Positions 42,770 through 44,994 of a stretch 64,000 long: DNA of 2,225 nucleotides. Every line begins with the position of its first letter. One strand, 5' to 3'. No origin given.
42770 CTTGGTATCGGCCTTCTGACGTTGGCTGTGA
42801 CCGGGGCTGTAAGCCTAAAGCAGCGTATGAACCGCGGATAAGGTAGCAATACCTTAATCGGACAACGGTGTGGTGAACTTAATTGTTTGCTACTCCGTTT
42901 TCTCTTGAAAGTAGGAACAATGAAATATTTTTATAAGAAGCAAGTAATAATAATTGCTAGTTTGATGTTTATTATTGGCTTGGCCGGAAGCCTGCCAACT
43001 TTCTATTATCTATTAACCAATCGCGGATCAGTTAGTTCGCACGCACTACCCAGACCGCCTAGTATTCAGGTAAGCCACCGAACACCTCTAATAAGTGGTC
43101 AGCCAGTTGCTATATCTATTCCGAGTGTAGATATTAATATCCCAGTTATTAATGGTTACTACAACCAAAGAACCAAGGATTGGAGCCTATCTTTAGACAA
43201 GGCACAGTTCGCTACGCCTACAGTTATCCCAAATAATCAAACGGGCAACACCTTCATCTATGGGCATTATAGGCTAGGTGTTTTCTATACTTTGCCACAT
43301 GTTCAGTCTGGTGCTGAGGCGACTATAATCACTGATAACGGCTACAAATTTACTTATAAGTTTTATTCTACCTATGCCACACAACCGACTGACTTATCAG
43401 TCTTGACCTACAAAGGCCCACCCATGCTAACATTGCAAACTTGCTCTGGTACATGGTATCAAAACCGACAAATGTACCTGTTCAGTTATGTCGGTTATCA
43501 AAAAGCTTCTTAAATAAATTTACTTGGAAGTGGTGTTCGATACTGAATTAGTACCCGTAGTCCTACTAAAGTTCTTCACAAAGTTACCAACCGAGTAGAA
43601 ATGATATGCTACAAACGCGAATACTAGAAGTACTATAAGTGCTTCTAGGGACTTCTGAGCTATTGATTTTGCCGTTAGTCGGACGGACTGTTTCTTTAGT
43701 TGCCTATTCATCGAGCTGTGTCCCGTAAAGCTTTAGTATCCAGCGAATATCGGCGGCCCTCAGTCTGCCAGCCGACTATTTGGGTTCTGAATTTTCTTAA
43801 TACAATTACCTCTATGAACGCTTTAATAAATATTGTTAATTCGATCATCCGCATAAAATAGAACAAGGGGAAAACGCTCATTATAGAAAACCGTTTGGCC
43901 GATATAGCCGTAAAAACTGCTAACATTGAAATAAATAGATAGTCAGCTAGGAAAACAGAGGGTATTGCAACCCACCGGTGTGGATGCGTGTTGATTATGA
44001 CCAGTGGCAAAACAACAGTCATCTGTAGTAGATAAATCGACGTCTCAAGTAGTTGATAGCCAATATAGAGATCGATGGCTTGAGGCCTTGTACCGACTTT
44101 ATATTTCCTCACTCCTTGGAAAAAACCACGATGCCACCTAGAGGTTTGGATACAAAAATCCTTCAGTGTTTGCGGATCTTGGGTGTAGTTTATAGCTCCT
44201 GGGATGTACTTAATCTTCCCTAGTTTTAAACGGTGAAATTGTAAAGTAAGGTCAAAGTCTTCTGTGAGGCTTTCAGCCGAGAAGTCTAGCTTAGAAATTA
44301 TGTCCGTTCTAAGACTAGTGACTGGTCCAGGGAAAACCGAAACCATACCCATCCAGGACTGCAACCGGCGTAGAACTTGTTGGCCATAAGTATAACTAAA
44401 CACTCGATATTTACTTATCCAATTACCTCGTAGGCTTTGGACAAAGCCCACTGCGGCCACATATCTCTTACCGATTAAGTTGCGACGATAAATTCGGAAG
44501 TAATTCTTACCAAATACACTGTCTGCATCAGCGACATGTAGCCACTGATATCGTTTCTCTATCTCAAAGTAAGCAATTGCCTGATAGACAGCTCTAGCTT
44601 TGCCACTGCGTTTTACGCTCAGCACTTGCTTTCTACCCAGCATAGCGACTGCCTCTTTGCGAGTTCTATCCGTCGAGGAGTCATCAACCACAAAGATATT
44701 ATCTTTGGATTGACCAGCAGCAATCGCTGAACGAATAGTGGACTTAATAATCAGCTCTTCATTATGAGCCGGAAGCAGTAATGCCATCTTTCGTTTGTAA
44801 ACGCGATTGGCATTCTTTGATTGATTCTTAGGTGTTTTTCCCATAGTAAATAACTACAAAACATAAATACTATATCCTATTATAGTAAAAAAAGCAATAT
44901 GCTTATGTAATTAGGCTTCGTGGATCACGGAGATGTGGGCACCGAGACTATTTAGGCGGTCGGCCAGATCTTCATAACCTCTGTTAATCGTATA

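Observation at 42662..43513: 59-aa LPXTG mini-protein without a signal peptide, paired with its own sortase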

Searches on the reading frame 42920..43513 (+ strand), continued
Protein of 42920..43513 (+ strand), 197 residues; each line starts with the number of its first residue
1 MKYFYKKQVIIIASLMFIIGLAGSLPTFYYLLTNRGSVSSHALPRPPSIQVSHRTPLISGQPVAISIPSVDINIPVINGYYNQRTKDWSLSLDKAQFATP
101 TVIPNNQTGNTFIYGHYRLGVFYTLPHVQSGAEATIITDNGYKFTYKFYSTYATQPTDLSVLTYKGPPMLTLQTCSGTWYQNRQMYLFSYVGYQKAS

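Call 47: fold_search(model_id=the predicted structure, library=pdb)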
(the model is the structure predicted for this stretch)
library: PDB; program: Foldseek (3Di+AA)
matches with E <= 10: 462; with E <= 0.001: 106
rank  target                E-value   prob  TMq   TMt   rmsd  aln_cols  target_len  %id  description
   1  7s56                  1.0e-09  1.00  0.49  0.58   9.1       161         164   23  Sortase A from Streptococcus agalactiae, residues 79-247 (released 2022-01-12)
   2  9iok_A                4.0e-09  1.00  0.56  0.64   4.0       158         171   20  Crystal Structure of Sortase E from Thermobifida fusca (released 2025-07-09)
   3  4tqx                  4.2e-09  1.00  0.53  0.52   3.3       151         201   20  Molecular Basis of Streptococcus mutans Sortase A Inhibition by Chalcone. (released 2015-05-20)
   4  9m5j_A                4.7e-09  1.00  0.55  0.65   3.5       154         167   21  Crystal Structure of the double mutant (P94A and Y128A) of Sortase E from Thermobifida fusca (released 2026-03-11)
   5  5cuw                  5.2e-09  1.00  0.56  0.68   4.0       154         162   22  Crystal structure of Sortase E1 from Streptomyces coelicolor with tripeptide in the active site (released 2016-08-17)
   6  9iv0_A                5.2e-09  1.00  0.55  0.63   3.7       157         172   20  Crystal Structure of Sortase E mutant Y128F from Thermobifida fusca (released 2025-07-23)
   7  9m4u_A                5.2e-09  1.00  0.56  0.64   5.4       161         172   20  Crystal Structure of Sortase E mutant P94A from Thermobifida fusca (released 2026-03-04)
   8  9k3g_B                6.2e-09  1.00  0.55  0.69   3.5       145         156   21  Crystal structure of Sortase A from Streptococcus pyogenes in complex with T10 (released 2025-04-02)
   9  7v6k_A                6.9e-09  1.00  0.51  0.62   4.0       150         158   19  Crystal structure of Sortase A from Streptococcus pyogenes in complex with ML346 (released 2021-12-29)
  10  7t8z_A                8.7e-09  1.00  0.54  0.66   3.8       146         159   20  Structure of Class A sortase from Streptococcus pyogenes bound to lipid II mimetic, LPATA: Thr-out conformation (released 2022-09-07)
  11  7f87_A                8.7e-09  1.00  0.52  0.68   4.2       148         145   22  Crystal structure of housekeeping sortase SrtA bound with self derived tripeptide from Lactobacillus rhamnosus GG (released 2022-07-06)
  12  3fn5_B                8.7e-09  1.00  0.51  0.60   5.4       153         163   18  Crystal structure of sortase A (Spy1154) from Streptococcus pyogenes serotype M1 strain SF370 (released 2009-01-06)
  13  5hu4                  9.7e-09  1.00  0.56  0.75   3.6       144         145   22  Cystal structure of listeria monocytogenes sortase A (released 2017-02-01)
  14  9m5i_A                9.7e-09  1.00  0.55  0.64   3.5       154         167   20  Crystal Structure of the double mutant (P94A and Y128F) of Sortase E from Thermobifida fusca (released 2026-03-11)
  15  5utt_A                9.7e-09  1.00  0.57  0.62   4.3       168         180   18  SrtA sortase from Actinomyces oris (released 2017-03-01)
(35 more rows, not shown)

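Call 63: search_protein_families(library=pfam, proteins=[L002:2940-5636:-, L029:98-2353:+, L050:1-1897:-, L029:3429-4709:+, L083:3556-4827:+, L007:4384-5355:+, L083:2373-2936:+, L029:4778-6414:+], max_evalue=0.001)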
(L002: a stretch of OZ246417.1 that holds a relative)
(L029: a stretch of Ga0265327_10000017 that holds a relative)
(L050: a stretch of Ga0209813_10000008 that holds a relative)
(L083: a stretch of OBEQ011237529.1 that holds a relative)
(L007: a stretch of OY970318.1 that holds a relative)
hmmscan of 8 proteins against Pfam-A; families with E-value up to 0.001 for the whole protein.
L002:2940-5636:- (898 aa): 2 families
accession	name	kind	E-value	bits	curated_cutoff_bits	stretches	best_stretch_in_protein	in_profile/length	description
PF01522.26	Polysacc_deac_1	-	8e-25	87.6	23.1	1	681-796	5-116/124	Polysaccharide deacetylase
PF02018.23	CBM_4_9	-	9.8e-14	52.3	25.9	2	530-658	6-130/136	Carbohydrate binding domain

L029:98-2353:+ (751 aa): 3 families
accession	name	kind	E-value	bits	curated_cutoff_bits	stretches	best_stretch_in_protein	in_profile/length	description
PF01522.26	Polysacc_deac_1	-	6e-17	62.2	23.1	1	198-335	6-118/124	Polysaccharide deacetylase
PF17957.7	Big_7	-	2.1e-15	57.5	24.1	1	88-157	1-70/70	Bacterial Ig domain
PF10096.14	DUF2334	-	1.4e-05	25.2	26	1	255-337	55-140/203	Uncharacterized protein conserved in bacteria (DUF2334)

L050:1-1897:- (632 aa): 1 family
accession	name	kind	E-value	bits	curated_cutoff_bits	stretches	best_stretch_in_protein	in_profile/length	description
PF00331.26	Glyco_hydro_10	-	5.6e-78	262.7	22.1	1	326-632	10-303/311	Glycosyl hydrolase family 10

L029:3429-4709:+ (426 aa): 6 families
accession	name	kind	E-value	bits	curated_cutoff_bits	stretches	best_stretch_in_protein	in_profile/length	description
PF00535.33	Glycos_transf_2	-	1.3e-34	120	23.3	1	55-223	1-167/168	Glycosyl transferase family 2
PF13641.12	Glyco_tranf_2_3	-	3.5e-27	96.3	27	1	52-278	1-228/230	Glycosyltransferase like family 2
PF13632.12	Glyco_trans_2_3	-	7.3e-17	62.3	27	1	139-335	2-192/198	Glycosyl transferase family group 2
PF03142.21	Chitin_synth_2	-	5.9e-07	28.9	27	0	137-218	203-287/527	Chitin synthase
PF13704.12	Glyco_tranf_2_4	-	1.7e-05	25.6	27.5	1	62-151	2-87/98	Glycosyl transferase family 2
PF13506.12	Glyco_transf_21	-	8.2e-05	22.6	21.7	1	122-278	18-173/174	Glycosyl transferase family 21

L083:3556-4827:+ (423 aa): 2 families
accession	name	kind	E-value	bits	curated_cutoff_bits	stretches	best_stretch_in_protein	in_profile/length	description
PF00535.33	Glycos_transf_2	-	3.1e-22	79.7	23.3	1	55-224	1-167/168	Glycosyl transferase family 2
PF13641.12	Glyco_tranf_2_3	-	7.8e-11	42.9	27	1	54-179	3-129/230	Glycosyltransferase like family 2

L007:4384-5355:+ (323 aa): 0 families

L083:2373-2936:+ (187 aa): 0 families

L029:4778-6414:+ (545 aa): 1 family
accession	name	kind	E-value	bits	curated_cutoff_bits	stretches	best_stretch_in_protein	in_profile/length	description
PF00331.26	Glyco_hydro_10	-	7.5e-62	209.8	22.1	1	278-539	10-264/311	Glycosyl hydrolase family 10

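Call 65: search_protein_families(library=ncbifam, proteins=[L029:3429-4709:+, L083:3556-4827:+, L083:2373-2936:+, L086:2361-2897:+, L083:2968-3555:+], max_evalue=0.001)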
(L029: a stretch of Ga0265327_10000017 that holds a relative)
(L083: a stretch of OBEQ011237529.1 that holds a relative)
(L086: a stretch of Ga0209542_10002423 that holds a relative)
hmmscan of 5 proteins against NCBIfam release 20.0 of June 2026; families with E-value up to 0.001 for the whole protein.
L029:3429-4709:+ (426 aa): 28 families (the best 25 are shown)
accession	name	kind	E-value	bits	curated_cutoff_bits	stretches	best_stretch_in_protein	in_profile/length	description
TIGR03937.1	PgaC_IcaA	equivalog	4.9e-45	154.2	422.3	1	23-417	15-406/407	poly-beta-1,6-N-acetyl-D-glucosamine synthase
TIGR03111.1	glyc2_xrt_Gpos1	hypoth_equivalog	6.9e-28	97.6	363.95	1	18-383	15-398/439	TIGR03111 family XrtG-associated glycosyltransferase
TIGR03965.1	mycofact_glyco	equivalog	1.4e-19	70.3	280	1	44-275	67-294/467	mycofactocin biosynthesis glycosyltransferase MftF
NF047683.1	TeichurnBiosyTuaG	equivalog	2.7e-18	66.5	400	1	50-162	4-113/252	teichuronic acid biosynthesis protein TuaG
NF053739.1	GlytfEpsEBac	equivalog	3.7e-17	62.2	450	1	52-248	1-192/265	glycosyltransferase EpsE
NF007482.0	PRK10073.1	equivalog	1.1e-15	57.4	423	1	51-151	5-101/334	glycosyltransferase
TIGR04283.1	glyco_like_mftF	equivalog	1.2e-15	57.7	182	1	54-246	1-174/221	TIGR04283 family arsenosugar biosynthesis glycosyltransferase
TIGR04242.1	nodulat_NodC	equivalog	2.9e-15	56.1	550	1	43-323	39-321/395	chitooligosaccharide synthase NodC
NF053846.1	glyco_with_XrtP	equivalog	1e-13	50.8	520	2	34-175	27-175/440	XrtP-associated glycosyltransferase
TIGR03030.1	CelA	equivalog_domain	5.3e-13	47.9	699.1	1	18-356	99-450/714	UDP-forming cellulose synthase catalytic subunit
NF050050.1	ProtGlycPglI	equivalog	2.6e-12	46.7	500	1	51-159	1-107/306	GalNAc(5)-diNAcBac-PP-undecaprenol beta-1,3-glucosyltransferase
NF041394.1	GtaseAglG_Halo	equivalog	6.7e-12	45.3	440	1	54-231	3-179/304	glucosyl-dolichyl phosphate glucuronosyltransferase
NF038302.1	EPS_HpsE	equivalog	2.6e-11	43.1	300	1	54-167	3-118/307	hormogonium polysaccharide biosynthesis glycosyltransferase HpsE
NF041875.1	EPS_EpsD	equivalog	3.1e-11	43.2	370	1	54-160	1-104/325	exopolysaccharide biosynthesis glycosyltransferase EpsD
TIGR03469.1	HpnB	hypoth_equivalog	4.3e-11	42.5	379.25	1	24-164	16-164/386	hopene-associated glycosyltransferase HpnB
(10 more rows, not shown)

L083:3556-4827:+ (423 aa): 22 families
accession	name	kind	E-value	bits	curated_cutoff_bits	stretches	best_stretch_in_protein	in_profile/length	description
TIGR03937.1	PgaC_IcaA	equivalog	6.4e-26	91.2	422.3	1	13-416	8-406/407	poly-beta-1,6-N-acetyl-D-glucosamine synthase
TIGR03111.1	glyc2_xrt_Gpos1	hypoth_equivalog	3.3e-16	59.1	363.95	1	37-168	36-164/439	TIGR03111 family XrtG-associated glycosyltransferase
NF047683.1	TeichurnBiosyTuaG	equivalog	3.4e-13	49.8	400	1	49-163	3-114/252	teichuronic acid biosynthesis protein TuaG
NF045692.1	OglycostaseCruG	equivalog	2.5e-12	46.4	600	1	34-172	26-163/386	2'-O-glycosyltransferase CruG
NF007482.0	PRK10073.1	equivalog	3.7e-11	42.6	423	1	50-144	4-94/334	glycosyltransferase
NF053739.1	GlytfEpsEBac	equivalog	2.2e-10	40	450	1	52-165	1-112/265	glycosyltransferase EpsE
NF038302.1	EPS_HpsE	equivalog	5.9e-10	38.6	300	1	55-179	4-128/307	hormogonium polysaccharide biosynthesis glycosyltransferase HpsE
NF050050.1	ProtGlycPglI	equivalog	6.3e-10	38.9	500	1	52-159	2-107/306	GalNAc(5)-diNAcBac-PP-undecaprenol beta-1,3-glucosyltransferase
TIGR04283.1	glyco_like_mftF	equivalog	3.9e-09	36.4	182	1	54-188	1-124/221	TIGR04283 family arsenosugar biosynthesis glycosyltransferase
NF041875.1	EPS_EpsD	equivalog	3.5e-08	33.2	370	1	54-161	1-105/325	exopolysaccharide biosynthesis glycosyltransferase EpsD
TIGR03469.1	HpnB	hypoth_equivalog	3.6e-08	32.8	379.25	1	35-127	27-121/386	hopene-associated glycosyltransferase HpnB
NF038299.1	EPS_HpsN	equivalog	5.1e-08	32.3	425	1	52-169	1-115/317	hormogonium polysaccharide biosynthesis glycosyltransferase HpsN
TIGR03965.1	mycofact_glyco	equivalog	5e-07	29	280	1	47-190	69-206/467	mycofactocin biosynthesis glycosyltransferase MftF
TIGR04242.1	nodulat_NodC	equivalog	1.5e-06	27.4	550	1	31-157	27-153/395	chitooligosaccharide synthase NodC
TIGR04195.1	S_glycosyl_SunS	equivalog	7.4e-06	25.1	350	1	49-144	54-140/421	SunS family peptide S-glycosyltransferase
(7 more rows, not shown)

L083:2373-2936:+ (187 aa): 0 families

L086:2361-2897:+ (178 aa): 0 families

L083:2968-3555:+ (195 aa): 6 families
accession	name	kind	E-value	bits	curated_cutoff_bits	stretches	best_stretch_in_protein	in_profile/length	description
NF033746.1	class_D_sortase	subfamily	3.9e-08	33.2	165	1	100-176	41-114/135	class D sortase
NF058671.1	sortase_SrtD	exception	6.2e-08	32.5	140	1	101-176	96-168/187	class D sortase, LPxTATN-specific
TIGR01076.1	sortase_fam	subfamily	1.9e-07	31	39.35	1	99-177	30-112/136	sortase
NF033747.1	class_E_sortase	subfamily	2.2e-06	27.7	160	1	77-184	83-197/211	class E sortase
NF033748.1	class_F_sortase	subfamily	3.4e-05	23.5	166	1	107-190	57-147/155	class F sortase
TIGR03784.1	marine_sortase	equivalog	0.00085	19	158.25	0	100-176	81-156/174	class GN sortase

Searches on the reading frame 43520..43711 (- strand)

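Call 3: search_protein_families(library=pfam, proteins=[window:43520-43711:-], max_evalue=0.01)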
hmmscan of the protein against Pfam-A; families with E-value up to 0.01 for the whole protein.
window:43520-43711:- (63 aa): 0 families

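Call 4: search_protein_families(library=ncbifam, proteins=[window:43520-43711:-], max_evalue=0.1)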
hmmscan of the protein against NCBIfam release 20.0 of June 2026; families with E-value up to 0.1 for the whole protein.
window:43520-43711:- (63 aa): 2 families
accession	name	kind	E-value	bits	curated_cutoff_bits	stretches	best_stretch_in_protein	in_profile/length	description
NF007067.0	PRK09512.1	equivalog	0.0057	15.9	398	1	4-57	5-58/321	ribose ABC transporter permease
NF008320.0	PRK11111.1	equivalog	0.054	12.8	216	1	16-58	145-187/215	YchE family NAAT transporter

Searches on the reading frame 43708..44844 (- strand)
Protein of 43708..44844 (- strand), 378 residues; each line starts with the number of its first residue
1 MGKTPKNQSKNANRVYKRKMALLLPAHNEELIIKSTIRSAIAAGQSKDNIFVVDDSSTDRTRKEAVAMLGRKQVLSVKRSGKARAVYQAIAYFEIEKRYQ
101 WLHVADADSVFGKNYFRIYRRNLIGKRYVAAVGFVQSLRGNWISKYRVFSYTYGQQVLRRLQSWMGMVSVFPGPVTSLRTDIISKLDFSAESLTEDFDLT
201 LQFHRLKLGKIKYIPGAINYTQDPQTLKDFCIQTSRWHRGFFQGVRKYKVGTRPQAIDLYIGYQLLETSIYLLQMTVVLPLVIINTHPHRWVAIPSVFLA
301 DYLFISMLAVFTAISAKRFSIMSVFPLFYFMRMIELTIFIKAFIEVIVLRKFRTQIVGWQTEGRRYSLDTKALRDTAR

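Call 3: search_protein_families(library=pfam, proteins=[window:43708-44844:-], max_evalue=0.01)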
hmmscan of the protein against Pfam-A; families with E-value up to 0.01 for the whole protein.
window:43708-44844:- (378 aa): 4 families
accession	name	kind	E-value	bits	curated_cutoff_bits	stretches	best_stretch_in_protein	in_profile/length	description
PF13632.12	Glyco_trans_2_3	-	8.7e-16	58.8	27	1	104-304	4-189/198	Glycosyl transferase family group 2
PF13641.12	Glyco_tranf_2_3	-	2.8e-14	54.1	27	1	20-240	3-230/230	Glycosyltransferase like family 2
PF00535.33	Glycos_transf_2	-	5.5e-13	49.6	23.3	1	23-144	3-124/168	Glycosyl transferase family 2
PF13704.12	Glyco_tranf_2_4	-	0.00012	22.9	27.5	1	27-108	1-81/98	Glycosyl transferase family 2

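Call 4: search_protein_families(library=ncbifam, proteins=[window:43708-44844:-], max_evalue=0.1)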
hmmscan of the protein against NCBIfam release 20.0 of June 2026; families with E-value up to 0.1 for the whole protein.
window:43708-44844:- (378 aa): 13 families
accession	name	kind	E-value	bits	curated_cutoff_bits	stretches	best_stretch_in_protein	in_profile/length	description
TIGR03937.1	PgaC_IcaA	equivalog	8.7e-21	74.3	422.3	1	7-302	34-334/407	poly-beta-1,6-N-acetyl-D-glucosamine synthase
NF053846.1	glyco_with_XrtP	equivalog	2.5e-08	33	520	2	20-79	43-102/440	XrtP-associated glycosyltransferase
NF041865.1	EpsU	equivalog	7.6e-08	31.8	700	1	13-251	34-275/394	exopolysaccharide biosynthesis GT2 family glycosyltransferase EpsU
TIGR03111.1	glyc2_xrt_Gpos1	hypoth_equivalog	2.1e-07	30.1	363.95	1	16-347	47-402/439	TIGR03111 family XrtG-associated glycosyltransferase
TIGR04182.1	glyco_TIGR04182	equivalog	4.4e-07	29.6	325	1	21-108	3-82/293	S-layer glycoprotein N-glycosyltransferase AglJ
TIGR04242.1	nodulat_NodC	equivalog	3.4e-06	26.3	550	1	10-294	40-338/395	chitooligosaccharide synthase NodC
TIGR03030.1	CelA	equivalog_domain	1.1e-05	23.7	699.1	1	169-243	305-379/714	UDP-forming cellulose synthase catalytic subunit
TIGR04283.1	glyco_like_mftF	equivalog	1.6e-05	24.6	182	1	23-142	4-115/221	TIGR04283 family arsenosugar biosynthesis glycosyltransferase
NF010496.0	PRK13915.1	equivalog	2e-05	23.8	262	1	16-75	29-95/307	glucosyl-3-phosphoglycerate synthase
TIGR03469.1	HpnB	hypoth_equivalog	4.1e-05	22.8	379.25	1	11-113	38-150/386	hopene-associated glycosyltransferase HpnB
NF047683.1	TeichurnBiosyTuaG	equivalog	0.00039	20.1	400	1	18-69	6-57/252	teichuronic acid biosynthesis protein TuaG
NF058614.1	PPMAGASynPpgS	equivalog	0.005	16.3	370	1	22-108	4-86/226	polyprenyl-phospho-N-acetylgalactosaminyl synthase PpgS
NF003962.0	PRK05454.2-5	equivalog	0.02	13.5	328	0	8-68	127-194/641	glucans biosynthesis glucosyltransferase MdoH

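Call 64: search_solved_structures(query=window:43708-44844:-, max_evalue=0.001)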
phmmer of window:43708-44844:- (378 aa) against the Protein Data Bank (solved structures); distinct sequences matched with E-value up to 0.001: 0.
